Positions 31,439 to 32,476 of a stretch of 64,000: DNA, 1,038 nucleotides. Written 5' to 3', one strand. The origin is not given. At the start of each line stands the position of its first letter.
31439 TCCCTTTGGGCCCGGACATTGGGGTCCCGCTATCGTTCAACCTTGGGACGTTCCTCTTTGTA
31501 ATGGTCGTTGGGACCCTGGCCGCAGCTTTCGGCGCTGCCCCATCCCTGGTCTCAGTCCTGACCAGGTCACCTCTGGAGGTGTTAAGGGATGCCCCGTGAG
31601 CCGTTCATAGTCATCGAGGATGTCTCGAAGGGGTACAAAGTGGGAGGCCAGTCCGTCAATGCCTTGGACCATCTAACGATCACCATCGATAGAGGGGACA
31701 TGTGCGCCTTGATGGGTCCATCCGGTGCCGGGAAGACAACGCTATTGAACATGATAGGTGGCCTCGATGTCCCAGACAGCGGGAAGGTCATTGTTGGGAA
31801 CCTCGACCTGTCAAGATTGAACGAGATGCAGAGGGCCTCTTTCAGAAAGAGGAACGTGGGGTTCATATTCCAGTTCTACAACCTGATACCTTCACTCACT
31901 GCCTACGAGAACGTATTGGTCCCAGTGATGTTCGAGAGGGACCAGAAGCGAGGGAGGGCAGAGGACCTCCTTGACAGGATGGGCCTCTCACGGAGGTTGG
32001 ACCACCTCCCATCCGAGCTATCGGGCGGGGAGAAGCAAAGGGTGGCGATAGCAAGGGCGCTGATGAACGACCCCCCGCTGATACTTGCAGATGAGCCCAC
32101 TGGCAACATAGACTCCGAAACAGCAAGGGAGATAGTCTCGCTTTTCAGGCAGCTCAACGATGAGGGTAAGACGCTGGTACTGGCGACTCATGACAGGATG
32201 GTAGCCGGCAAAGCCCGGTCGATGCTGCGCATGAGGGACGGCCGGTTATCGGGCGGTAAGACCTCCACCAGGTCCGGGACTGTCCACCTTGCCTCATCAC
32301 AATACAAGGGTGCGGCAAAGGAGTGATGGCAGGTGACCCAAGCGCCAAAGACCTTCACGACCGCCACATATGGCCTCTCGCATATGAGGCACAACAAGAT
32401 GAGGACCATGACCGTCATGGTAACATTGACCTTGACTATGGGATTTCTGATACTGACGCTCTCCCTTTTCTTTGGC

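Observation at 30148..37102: KaiC-like ATPase heads a tightly coupled operon with a MacB/FtsX-type ABC transporter, then translin-like, SepRS and RecJ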

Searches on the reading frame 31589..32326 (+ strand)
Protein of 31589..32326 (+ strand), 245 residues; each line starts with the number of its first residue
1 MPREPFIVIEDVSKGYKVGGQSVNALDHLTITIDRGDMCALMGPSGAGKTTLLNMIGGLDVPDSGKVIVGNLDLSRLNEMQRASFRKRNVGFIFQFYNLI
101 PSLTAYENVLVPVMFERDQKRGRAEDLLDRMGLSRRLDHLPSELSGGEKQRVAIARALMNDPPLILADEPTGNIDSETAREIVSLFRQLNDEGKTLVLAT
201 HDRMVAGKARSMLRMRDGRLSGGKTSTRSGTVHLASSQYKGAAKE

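Call 3: search_protein_families(library=pfam, proteins=[window:31589-32326:+], max_evalue=0.01)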
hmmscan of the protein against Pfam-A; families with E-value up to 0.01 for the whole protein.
window:31589-32326:+ (245 aa): 9 families
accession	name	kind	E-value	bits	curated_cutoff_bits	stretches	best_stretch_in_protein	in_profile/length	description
PF00005.33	ABC_tran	-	4.9e-36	124.8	25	1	26-171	1-136/137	ABC transporter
PF13304.12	AAA_21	-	1.6e-05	25.6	27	0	141-202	235-299/304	AAA domain, putative AbiEii toxin, Type IV TA system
PF02463.25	SMC_N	-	2.7e-05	24.2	40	1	136-215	135-211/220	RecF/RecN/SMC N terminal domain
PF03193.22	RsgA_GTPase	-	0.00028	21.2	30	1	21-58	92-128/174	RsgA GTPase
PF13555.12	AAA_29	-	0.00037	20.6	27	1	28-54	14-40/61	P-loop containing region of AAA domain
PF13558.12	SbcC_Walker_B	-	0.0011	19.6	27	0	142-188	31-90/90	SbcC/RAD50-like, Walker B motif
PF13401.12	AAA_22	-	0.0038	18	27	1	37-61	6-30/130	AAA domain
PF25199.1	nSTAND_NTPase5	-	0.0064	16.8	34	0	31-54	36-59/145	Novel STAND NTPase 5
PF13191.12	AAA_16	-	0.0086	17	32.6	0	33-191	19-161/167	AAA ATPase domain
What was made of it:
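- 31589..32326 (+): ABC ATPase of the LolD/MacB/FtsE type; overlaps FtsX1 by 11 nt. ABC_tran scores 124.8 bits (call 3).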

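Call 4: search_protein_families(library=ncbifam, proteins=[window:31589-32326:+], max_evalue=0.01)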
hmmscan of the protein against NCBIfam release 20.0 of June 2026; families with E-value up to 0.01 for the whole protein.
window:31589-32326:+ (245 aa): 190 families (the best 25 are shown)
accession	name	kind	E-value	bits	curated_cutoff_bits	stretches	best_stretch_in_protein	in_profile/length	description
TIGR02211.1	LolD_lipo_ex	equivalog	4.1e-67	225.9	307.75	1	9-220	4-219/221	lipoprotein-releasing ABC transporter ATP-binding protein LolD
NF007826.0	PRK10535.1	equivalog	2.7e-63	214.3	966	1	7-228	5-229/648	macrolide ABC transporter ATP-binding protein/permease MacB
NF008639.0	PRK11629.1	equivalog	2.3e-61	207.2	360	1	6-221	6-225/234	lipoprotein-releasing ABC transporter ATP-binding protein LolD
TIGR02673.1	FtsE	equivalog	5.1e-61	206.1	264.85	1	7-218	2-213/214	cell division ATP-binding protein FtsE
TIGR03608.1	L_ocin_972_ABC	subfamily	4.7e-59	199.3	254.85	1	22-214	10-205/206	putative bacteriocin export ABC transporter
NF007879.0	PRK10584.1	equivalog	5.7e-59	199.6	336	1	1-221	1-225/228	putative ABC transporter ATP-binding protein YbbA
NF038007.1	ABC_ATP_DarD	equivalog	1.4e-58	198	375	1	7-220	2-218/218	darobactin export ABC transporter ATP-binding protein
TIGR02982.1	heterocyst_DevA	subfamily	2e-55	187.8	295.8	1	7-220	2-219/220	ABC exporter ATP-binding subunit, DevA family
NF040933.2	ABC_arch_GlcV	equivalog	1e-47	162.7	450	1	7-203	3-202/357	glucose ABC transporter ATP-binding protein GlcV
NF007027.0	PRK09493.1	equivalog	4.5e-46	157.1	379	1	10-219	5-213/240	glutamine ABC transporter ATP-binding protein GlnQ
TIGR02314.1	ABC_MetN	equivalog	3.4e-45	154.5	499.7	1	7-206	2-204/343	methionine ABC transporter ATP-binding protein MetN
TIGR00968.1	3a0106s01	subfamily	5e-45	153.9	342.75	1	7-219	1-208/237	sulfate ABC transporter ATP-binding protein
TIGR02315.1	ABC_phnC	equivalog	1.3e-44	152.4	266.1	1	7-219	2-223/243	phosphonate ABC transporter ATP-binding protein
NF008338.0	PRK11124.1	equivalog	1.1e-43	149.5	369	1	23-220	15-219/242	arginine ABC transporter ATP-binding protein ArtP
NF008428.0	PRK11264.1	equivalog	1.5e-43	148.8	406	1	7-207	4-208/250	L-cystine ABC transporter ATP-binding protein TcyN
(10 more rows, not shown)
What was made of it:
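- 31589..32326 (+): Top NCBIfam hits are LolD 226 bits, MacB NBD 214 bits and FtsE 206 bits, all below their equivalog cut-offs (call 4).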

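Call 48: search_protein_families(library=padloc, proteins=[window:31589-32326:+], max_evalue=0.001)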
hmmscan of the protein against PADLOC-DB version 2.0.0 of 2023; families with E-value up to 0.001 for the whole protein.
window:31589-32326:+ (245 aa): 9 families
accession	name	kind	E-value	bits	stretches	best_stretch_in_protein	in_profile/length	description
PDLC04135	mad3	-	6.8e-31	106.1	2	140-231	260-351/374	mads_3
PDLC04140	mad8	-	2.3e-09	35.2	1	25-202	16-233/314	mads_8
PDLC04164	AriA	-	4.6e-08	30.9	1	142-203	170-233/253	-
PDLC02980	AriA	-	7.2e-07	27.5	1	136-202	212-299/304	-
PDLC04213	HEC-02A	-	7.9e-06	23.6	1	163-206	233-276/337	-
PDLC02335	AbiLi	-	1.6e-05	22.2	0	144-204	176-239/326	AbiLi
PDLC02914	ATPase-Toprim_I-B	-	0.00013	19.4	0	23-62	10-51/443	-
PDLC03859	LmuB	-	0.00031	18.1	0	162-205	540-588/611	-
PDLC00289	PtuA1|PtuA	-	0.00062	16.9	0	143-206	227-292/404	AAA ATPase domain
